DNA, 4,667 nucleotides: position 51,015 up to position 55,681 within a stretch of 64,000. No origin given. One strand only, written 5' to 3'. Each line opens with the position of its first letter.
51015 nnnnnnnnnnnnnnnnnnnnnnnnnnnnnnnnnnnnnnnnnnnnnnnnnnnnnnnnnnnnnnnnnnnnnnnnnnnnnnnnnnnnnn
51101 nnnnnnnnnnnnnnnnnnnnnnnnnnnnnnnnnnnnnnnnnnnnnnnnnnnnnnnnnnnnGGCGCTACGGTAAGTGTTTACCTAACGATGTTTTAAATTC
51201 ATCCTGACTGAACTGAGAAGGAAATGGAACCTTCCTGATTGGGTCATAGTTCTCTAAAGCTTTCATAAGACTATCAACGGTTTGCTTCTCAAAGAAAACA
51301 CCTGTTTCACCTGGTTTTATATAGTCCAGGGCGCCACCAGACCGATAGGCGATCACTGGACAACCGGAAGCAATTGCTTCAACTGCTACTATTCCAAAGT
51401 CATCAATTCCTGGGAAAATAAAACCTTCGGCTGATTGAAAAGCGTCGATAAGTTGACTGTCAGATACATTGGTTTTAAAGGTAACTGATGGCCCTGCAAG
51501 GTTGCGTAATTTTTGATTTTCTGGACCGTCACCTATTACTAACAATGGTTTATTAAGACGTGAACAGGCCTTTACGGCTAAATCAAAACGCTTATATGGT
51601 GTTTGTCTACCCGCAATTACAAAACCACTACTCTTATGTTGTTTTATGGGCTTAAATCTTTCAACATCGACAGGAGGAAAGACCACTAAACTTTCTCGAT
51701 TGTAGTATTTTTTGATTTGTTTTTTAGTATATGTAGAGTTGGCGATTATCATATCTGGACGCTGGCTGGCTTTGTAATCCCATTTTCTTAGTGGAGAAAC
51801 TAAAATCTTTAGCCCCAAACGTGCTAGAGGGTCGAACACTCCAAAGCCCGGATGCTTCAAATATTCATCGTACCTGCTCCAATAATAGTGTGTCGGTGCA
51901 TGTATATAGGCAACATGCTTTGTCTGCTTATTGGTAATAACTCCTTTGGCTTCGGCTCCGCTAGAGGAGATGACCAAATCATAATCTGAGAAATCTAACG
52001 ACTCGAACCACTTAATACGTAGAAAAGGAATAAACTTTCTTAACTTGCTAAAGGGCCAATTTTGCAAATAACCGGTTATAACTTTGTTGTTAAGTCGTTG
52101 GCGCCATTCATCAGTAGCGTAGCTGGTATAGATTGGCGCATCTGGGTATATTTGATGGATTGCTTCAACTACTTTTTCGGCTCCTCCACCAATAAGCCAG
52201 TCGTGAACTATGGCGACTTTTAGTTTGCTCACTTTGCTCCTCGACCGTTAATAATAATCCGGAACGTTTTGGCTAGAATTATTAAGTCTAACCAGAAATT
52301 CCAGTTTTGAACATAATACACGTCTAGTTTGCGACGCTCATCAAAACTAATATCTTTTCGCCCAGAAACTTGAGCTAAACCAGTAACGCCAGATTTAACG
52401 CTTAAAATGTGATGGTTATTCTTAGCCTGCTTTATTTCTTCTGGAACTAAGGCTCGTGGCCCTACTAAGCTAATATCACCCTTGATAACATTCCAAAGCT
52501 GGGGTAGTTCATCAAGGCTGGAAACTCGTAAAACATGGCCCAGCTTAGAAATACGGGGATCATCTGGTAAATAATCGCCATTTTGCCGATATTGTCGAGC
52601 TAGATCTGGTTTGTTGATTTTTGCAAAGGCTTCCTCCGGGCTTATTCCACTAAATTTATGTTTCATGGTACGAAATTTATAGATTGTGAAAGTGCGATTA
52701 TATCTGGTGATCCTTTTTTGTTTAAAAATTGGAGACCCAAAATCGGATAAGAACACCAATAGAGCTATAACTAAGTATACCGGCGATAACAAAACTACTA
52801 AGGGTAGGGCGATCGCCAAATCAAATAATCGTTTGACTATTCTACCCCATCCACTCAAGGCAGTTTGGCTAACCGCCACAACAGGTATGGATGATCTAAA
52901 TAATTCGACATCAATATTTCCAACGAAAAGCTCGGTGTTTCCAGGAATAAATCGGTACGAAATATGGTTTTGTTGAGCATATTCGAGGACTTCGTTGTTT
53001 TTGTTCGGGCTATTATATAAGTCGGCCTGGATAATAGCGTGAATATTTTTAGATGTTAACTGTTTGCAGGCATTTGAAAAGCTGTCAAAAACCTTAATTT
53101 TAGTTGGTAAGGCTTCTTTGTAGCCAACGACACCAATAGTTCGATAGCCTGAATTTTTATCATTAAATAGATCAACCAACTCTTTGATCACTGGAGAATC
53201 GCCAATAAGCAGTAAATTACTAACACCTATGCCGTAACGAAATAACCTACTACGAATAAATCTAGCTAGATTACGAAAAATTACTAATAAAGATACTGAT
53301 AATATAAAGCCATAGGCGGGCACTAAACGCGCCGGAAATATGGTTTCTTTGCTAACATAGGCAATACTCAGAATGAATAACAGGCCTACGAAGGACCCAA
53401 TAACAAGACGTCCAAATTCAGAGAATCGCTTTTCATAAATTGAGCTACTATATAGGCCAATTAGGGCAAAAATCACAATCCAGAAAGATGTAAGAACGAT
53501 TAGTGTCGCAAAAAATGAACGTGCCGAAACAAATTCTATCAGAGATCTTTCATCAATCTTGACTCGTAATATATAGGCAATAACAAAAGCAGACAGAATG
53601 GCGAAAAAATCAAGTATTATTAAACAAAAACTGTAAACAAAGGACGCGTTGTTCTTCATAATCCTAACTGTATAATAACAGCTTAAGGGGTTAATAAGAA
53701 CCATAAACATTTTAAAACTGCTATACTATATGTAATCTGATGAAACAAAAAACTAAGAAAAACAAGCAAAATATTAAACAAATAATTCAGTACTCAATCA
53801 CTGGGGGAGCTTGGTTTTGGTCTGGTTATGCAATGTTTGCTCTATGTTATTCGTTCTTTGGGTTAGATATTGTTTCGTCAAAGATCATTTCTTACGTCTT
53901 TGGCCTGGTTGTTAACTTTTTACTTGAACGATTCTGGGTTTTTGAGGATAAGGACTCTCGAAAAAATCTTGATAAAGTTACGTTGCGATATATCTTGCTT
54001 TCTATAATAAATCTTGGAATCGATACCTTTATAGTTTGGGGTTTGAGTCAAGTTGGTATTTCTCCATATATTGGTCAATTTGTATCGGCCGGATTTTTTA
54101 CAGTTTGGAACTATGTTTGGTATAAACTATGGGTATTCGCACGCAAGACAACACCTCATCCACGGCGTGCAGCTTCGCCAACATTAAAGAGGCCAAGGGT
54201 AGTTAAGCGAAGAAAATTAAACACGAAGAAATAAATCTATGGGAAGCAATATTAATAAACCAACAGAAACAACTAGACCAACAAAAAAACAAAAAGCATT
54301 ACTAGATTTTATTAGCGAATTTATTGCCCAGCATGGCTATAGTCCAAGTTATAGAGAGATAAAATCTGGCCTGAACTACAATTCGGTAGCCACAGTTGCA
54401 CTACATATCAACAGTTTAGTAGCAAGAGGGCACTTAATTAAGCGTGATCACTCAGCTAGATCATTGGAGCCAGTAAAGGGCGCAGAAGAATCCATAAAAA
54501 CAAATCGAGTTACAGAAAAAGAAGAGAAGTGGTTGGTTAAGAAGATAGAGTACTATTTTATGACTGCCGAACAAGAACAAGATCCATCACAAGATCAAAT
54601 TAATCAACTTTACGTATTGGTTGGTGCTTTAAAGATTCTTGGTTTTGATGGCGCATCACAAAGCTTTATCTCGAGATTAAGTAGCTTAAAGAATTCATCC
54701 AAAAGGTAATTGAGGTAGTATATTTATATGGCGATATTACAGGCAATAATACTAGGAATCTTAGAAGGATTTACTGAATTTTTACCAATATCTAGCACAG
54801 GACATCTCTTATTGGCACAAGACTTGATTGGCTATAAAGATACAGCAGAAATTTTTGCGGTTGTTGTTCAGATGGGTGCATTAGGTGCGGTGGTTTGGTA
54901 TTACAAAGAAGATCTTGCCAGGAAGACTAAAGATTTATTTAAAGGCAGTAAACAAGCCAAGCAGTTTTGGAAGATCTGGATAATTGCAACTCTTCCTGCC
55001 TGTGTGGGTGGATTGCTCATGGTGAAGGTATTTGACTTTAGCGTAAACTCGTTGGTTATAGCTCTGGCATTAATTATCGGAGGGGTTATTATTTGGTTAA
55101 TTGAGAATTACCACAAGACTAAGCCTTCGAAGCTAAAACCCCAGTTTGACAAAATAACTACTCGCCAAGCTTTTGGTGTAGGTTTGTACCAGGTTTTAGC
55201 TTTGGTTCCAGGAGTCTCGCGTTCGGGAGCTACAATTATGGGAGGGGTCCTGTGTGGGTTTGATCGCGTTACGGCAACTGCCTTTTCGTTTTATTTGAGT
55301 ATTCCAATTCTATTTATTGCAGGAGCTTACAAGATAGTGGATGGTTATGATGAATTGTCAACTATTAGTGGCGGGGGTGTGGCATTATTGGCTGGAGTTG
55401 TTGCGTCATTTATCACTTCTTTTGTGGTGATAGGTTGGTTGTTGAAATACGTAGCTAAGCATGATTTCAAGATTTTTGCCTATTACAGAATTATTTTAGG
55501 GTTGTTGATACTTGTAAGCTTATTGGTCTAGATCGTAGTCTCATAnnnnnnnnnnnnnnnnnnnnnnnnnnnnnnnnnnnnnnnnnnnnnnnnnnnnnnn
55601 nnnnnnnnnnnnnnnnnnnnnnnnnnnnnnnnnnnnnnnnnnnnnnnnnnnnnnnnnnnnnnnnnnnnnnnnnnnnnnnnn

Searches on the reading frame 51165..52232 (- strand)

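Call 9: search_protein_families(library=pfam, proteins=[window:51165-52232:-], max_evalue=0.001)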
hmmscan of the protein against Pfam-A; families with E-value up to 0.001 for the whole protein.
window:51165-52232:- (355 aa): 4 families
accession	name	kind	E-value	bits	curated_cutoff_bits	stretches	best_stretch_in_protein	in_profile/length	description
PF00534.26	Glycos_transf_1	-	5.7e-24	85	26.4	1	191-327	5-153/172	Glycosyl transferases group 1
PF13692.12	Glyco_trans_1_4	-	3.4e-19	70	27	1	204-327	4-137/142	Glycosyl transferases group 1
PF13439.12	Glyco_transf_4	-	3.5e-09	37.4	28.5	1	16-192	2-170/170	Glycosyltransferase Family 4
PF20706.3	GT4-conflict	-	1.3e-06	28.2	26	1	194-306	190-321/385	Family 4 Glycosyltransferase in conflict systems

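Call 45: search_protein_families(library=ncbifam, proteins=[window:51165-52232:-], max_evalue=0.00001)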
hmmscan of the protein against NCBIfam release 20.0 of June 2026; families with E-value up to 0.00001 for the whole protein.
window:51165-52232:- (355 aa): 10 families
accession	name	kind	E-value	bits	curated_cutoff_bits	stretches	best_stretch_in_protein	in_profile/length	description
TIGR03449.1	mycothiol_MshA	equivalog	2.6e-12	46.4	462.5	1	159-328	165-365/406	D-inositol-3-phosphate glycosyltransferase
TIGR04047.1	MSMEG_0565_glyc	hypoth_equivalog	6.5e-12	45.2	259.85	1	247-328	257-337/373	MSMEG_0565 family glycosyltransferase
NF053787.1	GlcN_PG_synth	equivalog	6e-11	41.8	480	1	203-327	199-321/361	N-acetylglucosaminyl phosphatidylglycerol synthase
TIGR03088.1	stp2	hypoth_equivalog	2.2e-09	36.9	409.05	1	229-330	231-336/374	TIGR03088 family PEP-CTERM/XrtA system glycosyltransferase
TIGR03999.1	thiol_BshA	equivalog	2.7e-08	33.1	273.7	1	226-323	228-329/375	N-acetyl-alpha-D-glucosaminyl L-malate synthase BshA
TIGR02149.1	glgA_Coryne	subfamily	3.4e-08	33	302.4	1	254-320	270-337/391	glycogen synthase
NF041876.1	EPS_EpsE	equivalog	4.5e-08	32.7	400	1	248-328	276-357/389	exopolysaccharide biosynthesis GT4 family glycosyltransferase EpsE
NF047684.1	TeichurnBiosyTuaC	equivalog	2.2e-07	30.1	550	1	205-329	223-351/391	teichuronic acid biosynthesis protein TuaC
NF053513.1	Gtran_IagA_BgsA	equivalog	7.7e-07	28.4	460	0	249-294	217-263/333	LTA glycolipid anchor biosynthesis glycosyltransferase, IagA/BgsA family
TIGR02472.1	sucr_P_syn_N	equivalog_domain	6e-06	25.3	576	0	276-328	350-402/439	sucrose-phosphate synthase, putative, glycosyltransferase domain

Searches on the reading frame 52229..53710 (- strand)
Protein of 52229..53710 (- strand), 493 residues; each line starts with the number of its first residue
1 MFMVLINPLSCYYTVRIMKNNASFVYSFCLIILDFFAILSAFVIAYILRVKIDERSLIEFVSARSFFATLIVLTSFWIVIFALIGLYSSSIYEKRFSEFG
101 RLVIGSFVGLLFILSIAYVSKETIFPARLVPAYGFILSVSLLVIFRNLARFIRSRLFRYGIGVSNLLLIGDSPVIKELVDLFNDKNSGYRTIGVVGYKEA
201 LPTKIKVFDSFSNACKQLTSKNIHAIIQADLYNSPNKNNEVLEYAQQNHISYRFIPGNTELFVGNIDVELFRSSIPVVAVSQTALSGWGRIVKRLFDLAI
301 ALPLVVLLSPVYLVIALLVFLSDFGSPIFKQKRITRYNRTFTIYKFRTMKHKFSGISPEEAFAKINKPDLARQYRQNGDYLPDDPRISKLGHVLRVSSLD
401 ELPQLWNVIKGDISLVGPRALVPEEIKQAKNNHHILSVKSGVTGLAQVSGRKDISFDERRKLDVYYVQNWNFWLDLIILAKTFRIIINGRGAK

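Call 9: search_protein_families(library=pfam, proteins=[window:52229-53710:-], max_evalue=0.001)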
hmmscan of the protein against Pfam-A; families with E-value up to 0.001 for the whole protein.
window:52229-53710:- (493 aa): 2 families
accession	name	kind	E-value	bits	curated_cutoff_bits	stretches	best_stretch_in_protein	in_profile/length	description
PF02397.22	Bac_transf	-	8.8e-57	192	27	1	293-487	1-178/179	Bacterial sugar transferase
PF13727.12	CoA_binding_3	-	9e-07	29.5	25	1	84-256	3-175/175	CoA-binding domain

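Call 45: search_protein_families(library=ncbifam, proteins=[window:52229-53710:-], max_evalue=0.00001)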
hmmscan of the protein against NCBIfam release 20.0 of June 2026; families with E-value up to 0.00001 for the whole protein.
window:52229-53710:- (493 aa): 10 families
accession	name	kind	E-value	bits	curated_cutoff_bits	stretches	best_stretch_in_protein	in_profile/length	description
TIGR03025.1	EPS_sugtrans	subfamily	2.8e-102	343.2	295.55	1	33-493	2-445/445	exopolysaccharide biosynthesis polyprenyl glycosylphosphotransferase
TIGR03022.1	WbaP_sugtrans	subfamily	1.9e-88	297.7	403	1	30-492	1-455/456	undecaprenyl-phosphate galactose phosphotransferase WbaP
TIGR03023.1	WcaJ_sugtrans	equivalog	2.4e-81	274.3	410.75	1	33-492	2-452/453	undecaprenyl-phosphate glucose phosphotransferase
NF052601.1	undeca_RfbP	equivalog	6e-60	202.5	330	1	286-488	38-237/244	undecaprenyl-phosphate galactose phosphotransferase family protein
TIGR03013.1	EpsB_2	subfamily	7.4e-46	157.1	393.35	1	38-493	7-443/443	TIGR03013 family XrtA/PEP-CTERM system glycosyltransferase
NF011751.0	PRK15204.1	equivalog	6.8e-45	153.6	907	1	66-492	60-475/476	undecaprenyl-phosphate galactose phosphotransferase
NF041877.1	EPS_EpsZ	equivalog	4.6e-41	140.9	800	1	291-492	264-458/459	exopolysaccharide biosynthesis polyisoprenyl-phosphate hexose-1-phosphate transferase EpsZ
NF007518.0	PRK10124.1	equivalog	3.1e-40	138.3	684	1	40-482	27-453/464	undecaprenyl-phosphate glucose phosphotransferase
NF050817.1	PolSacchBiosHfsE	equivalog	5.6e-28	97.9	750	1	279-487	253-460/467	polysaccharide biosynthesis protein HfsE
NF045514.1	glycotran_HepC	equivalog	6.5e-21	74.6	140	1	287-421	111-212/220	heterocyst development glycosyltransferase HepC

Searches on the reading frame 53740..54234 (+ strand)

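Call 9: search_protein_families(library=pfam, proteins=[window:53740-54234:+], max_evalue=0.001)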
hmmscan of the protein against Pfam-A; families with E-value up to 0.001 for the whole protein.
window:53740-54234:+ (164 aa): 1 family
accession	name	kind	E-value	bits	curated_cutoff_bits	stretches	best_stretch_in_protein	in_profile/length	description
PF04138.20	GtrA_DPMS_TM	-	2.4e-21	76.5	26.1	1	18-133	2-117/117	GtrA/DPMS, transmembrane domain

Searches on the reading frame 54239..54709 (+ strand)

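Call 26: search_protein_families(library=pfam, proteins=[window:54239-54709:+], max_evalue=0.01)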
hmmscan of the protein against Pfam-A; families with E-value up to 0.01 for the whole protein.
window:54239-54709:+ (156 aa): 1 family
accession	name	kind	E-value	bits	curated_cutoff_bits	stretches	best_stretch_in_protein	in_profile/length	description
PF01726.22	LexA_DNA_bind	-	4e-12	46.2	23.7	1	15-74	5-64/65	LexA DNA binding domain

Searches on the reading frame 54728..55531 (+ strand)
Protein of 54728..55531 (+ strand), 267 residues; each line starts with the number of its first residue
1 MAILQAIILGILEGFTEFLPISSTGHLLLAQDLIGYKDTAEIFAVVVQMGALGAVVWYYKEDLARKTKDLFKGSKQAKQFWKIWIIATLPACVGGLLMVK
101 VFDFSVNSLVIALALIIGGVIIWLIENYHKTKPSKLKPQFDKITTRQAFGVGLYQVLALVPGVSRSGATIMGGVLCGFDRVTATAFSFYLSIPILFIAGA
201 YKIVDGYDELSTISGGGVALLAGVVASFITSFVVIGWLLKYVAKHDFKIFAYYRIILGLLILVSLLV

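Call 26: search_protein_families(library=pfam, proteins=[window:54728-55531:+], max_evalue=0.01)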
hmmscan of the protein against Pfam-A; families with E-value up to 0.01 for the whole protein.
window:54728-55531:+ (267 aa): 1 family
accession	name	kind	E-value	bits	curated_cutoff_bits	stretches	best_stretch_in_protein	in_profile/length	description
PF02673.24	BacA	-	1.5e-77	261.2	33.4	1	6-260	1-257/257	Bacitracin resistance protein BacA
